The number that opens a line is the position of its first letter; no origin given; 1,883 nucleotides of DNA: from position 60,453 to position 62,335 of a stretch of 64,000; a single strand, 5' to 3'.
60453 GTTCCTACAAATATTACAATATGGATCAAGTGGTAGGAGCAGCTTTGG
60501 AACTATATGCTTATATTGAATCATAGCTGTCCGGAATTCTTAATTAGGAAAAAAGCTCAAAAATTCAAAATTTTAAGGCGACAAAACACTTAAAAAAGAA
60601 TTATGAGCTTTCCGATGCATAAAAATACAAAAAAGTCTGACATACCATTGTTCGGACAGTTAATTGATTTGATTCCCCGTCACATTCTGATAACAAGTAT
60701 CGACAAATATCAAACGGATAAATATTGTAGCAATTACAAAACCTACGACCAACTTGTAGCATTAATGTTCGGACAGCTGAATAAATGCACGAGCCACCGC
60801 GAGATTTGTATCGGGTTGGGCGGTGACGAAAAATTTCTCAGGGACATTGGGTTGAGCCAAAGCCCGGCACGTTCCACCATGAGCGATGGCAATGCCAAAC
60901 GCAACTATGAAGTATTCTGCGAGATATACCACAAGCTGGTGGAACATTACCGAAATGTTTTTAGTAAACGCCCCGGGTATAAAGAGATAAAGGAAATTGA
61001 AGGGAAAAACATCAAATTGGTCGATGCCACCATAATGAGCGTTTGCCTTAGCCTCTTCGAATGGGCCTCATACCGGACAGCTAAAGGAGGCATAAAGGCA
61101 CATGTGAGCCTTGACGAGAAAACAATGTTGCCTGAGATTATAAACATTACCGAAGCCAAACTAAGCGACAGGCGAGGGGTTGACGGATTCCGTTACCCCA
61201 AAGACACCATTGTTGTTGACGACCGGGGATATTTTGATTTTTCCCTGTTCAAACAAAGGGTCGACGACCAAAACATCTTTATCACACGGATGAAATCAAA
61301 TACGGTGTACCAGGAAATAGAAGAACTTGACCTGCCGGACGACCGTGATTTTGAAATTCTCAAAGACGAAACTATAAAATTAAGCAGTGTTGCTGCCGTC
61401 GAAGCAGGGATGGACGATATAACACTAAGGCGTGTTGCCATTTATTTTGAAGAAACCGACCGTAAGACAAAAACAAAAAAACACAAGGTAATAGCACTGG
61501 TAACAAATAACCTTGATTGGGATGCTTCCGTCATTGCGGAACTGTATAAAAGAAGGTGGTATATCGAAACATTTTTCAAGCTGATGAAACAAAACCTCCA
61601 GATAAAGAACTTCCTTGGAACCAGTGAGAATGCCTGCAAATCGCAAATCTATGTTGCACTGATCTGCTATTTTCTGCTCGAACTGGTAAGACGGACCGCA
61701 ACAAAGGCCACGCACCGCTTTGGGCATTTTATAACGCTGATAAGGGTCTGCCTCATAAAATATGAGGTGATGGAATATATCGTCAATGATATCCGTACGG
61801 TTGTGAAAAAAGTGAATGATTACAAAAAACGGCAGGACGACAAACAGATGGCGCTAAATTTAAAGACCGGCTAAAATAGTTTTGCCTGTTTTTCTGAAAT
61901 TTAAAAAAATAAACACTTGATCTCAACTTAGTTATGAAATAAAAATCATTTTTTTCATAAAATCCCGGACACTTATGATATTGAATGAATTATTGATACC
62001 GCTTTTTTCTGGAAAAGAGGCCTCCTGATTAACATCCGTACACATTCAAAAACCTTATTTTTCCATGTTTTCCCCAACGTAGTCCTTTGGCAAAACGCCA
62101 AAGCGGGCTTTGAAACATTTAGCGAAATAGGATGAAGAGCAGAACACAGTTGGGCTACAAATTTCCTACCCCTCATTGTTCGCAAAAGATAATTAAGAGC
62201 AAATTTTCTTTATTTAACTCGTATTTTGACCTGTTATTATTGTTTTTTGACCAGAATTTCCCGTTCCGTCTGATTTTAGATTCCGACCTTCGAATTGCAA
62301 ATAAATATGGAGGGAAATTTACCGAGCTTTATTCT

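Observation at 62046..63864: Two-gene module: a protein with a Bacteroidales double-glycine-type leader and an HExxH motif, translationally coupled to a secreted basic-tailed protein; a candidate undescribed exported effector/immunity pair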

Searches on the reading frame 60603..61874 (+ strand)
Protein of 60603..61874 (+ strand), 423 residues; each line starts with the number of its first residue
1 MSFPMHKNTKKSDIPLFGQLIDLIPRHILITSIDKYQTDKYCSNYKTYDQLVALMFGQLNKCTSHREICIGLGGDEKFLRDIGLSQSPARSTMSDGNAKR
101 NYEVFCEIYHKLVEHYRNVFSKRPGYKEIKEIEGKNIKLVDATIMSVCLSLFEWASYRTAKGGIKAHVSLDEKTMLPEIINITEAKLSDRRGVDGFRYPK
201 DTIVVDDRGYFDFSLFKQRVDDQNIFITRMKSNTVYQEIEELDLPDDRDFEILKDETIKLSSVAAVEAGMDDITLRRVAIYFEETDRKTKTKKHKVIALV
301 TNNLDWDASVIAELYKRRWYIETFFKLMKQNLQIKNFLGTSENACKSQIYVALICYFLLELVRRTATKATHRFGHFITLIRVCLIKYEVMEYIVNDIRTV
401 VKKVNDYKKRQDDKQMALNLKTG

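Call 3: search_protein_families(library=pfam, proteins=[window:60603-61874:+], max_evalue=1)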
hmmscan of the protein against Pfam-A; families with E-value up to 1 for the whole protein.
window:60603-61874:+ (423 aa): 7 families
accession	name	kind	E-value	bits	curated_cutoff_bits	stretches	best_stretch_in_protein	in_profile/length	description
PF01609.27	DDE_Tnp_1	-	2.9e-23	83.1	23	1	135-358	4-200/200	Transposase DDE domain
PF14294.11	DUF4372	-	3.1e-15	56.5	25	1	14-84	3-73/74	Domain of unknown function (DUF4372)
PF13701.12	DDE_Tnp_1_4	-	3.4e-05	22.7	34.7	1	275-386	290-397/435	Transposase DDE domain group 1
PF13612.12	DDE_Tnp_1_3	-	0.0077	16.7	27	1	163-237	45-118/155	Transposase DDE domain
PF15989.10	DUF4768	-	0.027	14.9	27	1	13-61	28-75/88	Domain of unknown function (DUF4768)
PF04741.18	InvH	-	0.03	15.3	27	1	91-135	12-55/81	InvH outer membrane lipoprotein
PF16901.10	DAO_C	-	0.1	12.9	31.4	1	270-309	86-124/126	C-terminal domain of alpha-glycerophosphate oxidase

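Call 4: search_protein_families(library=ncbifam, proteins=[window:60603-61874:+], max_evalue=1)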
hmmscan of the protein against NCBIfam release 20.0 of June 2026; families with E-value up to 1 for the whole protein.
window:60603-61874:+ (423 aa): 15 families
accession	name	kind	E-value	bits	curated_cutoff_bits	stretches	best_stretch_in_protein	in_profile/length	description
NF033592.1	transpos_IS4_1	equivalog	5.2e-68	229.6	115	1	21-362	2-331/332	IS4 family transposase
NF049925.1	transpos_IS4_4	equivalog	4e-13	48.9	250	1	277-411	288-418/449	IS4 family transposase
NF033559.2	transpos_IS1634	equivalog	1.8e-11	43.7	100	2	297-392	361-455/483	IS1634 family transposase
NF049999.1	transpos_IS701_3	equivalog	1.4e-09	37.4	170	1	257-363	259-361/412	IS701 family transposase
NF033591.1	transpos_IS4_2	equivalog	1.7e-09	37.3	152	1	201-331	119-247/340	IS4 family transposase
NF049921.1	transpos_IS701_2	equivalog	4.6e-09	36.1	250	1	288-368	215-296/318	IS701 family transposase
NF041680.1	transp_NF041680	equivalog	2.4e-07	30.1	440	2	280-369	286-375/439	NF041680 family putative transposase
NF033520.1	transpos_IS982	equivalog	3.8e-07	29.9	130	2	163-236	113-187/243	IS982 family transposase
NF033540.2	transpos_IS701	equivalog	5.2e-05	22.7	150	1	291-361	290-361/363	IS701 family transposase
NF033541.0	transpos_ISH3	equivalog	5.8e-05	22.4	225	1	280-358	218-290/298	ISH3 family transposase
NF033539.1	transpos_IS1380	equivalog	7.5e-05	21.5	180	1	202-385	209-398/419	IS1380 family transposase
NF033590.1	transpos_IS4_3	equivalog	0.0004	19.5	160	1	307-356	267-317/405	IS4 family transposase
NF033580.1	transpos_IS5_3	equivalog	0.00086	18.9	110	1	291-355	191-255/258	IS5 family transposase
NF033581.1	transpos_IS5_4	equivalog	0.035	13.5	140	1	104-210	82-201/285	IS5 family transposase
NF010218.0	PRK13678.2-1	equivalog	0.13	12.7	96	1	203-260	25-81/83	hypothetical protein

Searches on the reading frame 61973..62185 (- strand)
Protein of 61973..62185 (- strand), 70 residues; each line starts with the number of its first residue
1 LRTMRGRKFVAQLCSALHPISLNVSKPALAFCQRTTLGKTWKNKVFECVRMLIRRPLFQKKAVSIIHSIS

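Call 3: search_protein_families(library=pfam, proteins=[window:61973-62185:-], max_evalue=1)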
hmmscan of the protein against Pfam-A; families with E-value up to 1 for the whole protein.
window:61973-62185:- (70 aa): 0 families

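Call 4: search_protein_families(library=ncbifam, proteins=[window:61973-62185:-], max_evalue=1)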
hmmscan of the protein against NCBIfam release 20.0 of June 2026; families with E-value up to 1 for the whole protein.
window:61973-62185:- (70 aa): 0 families
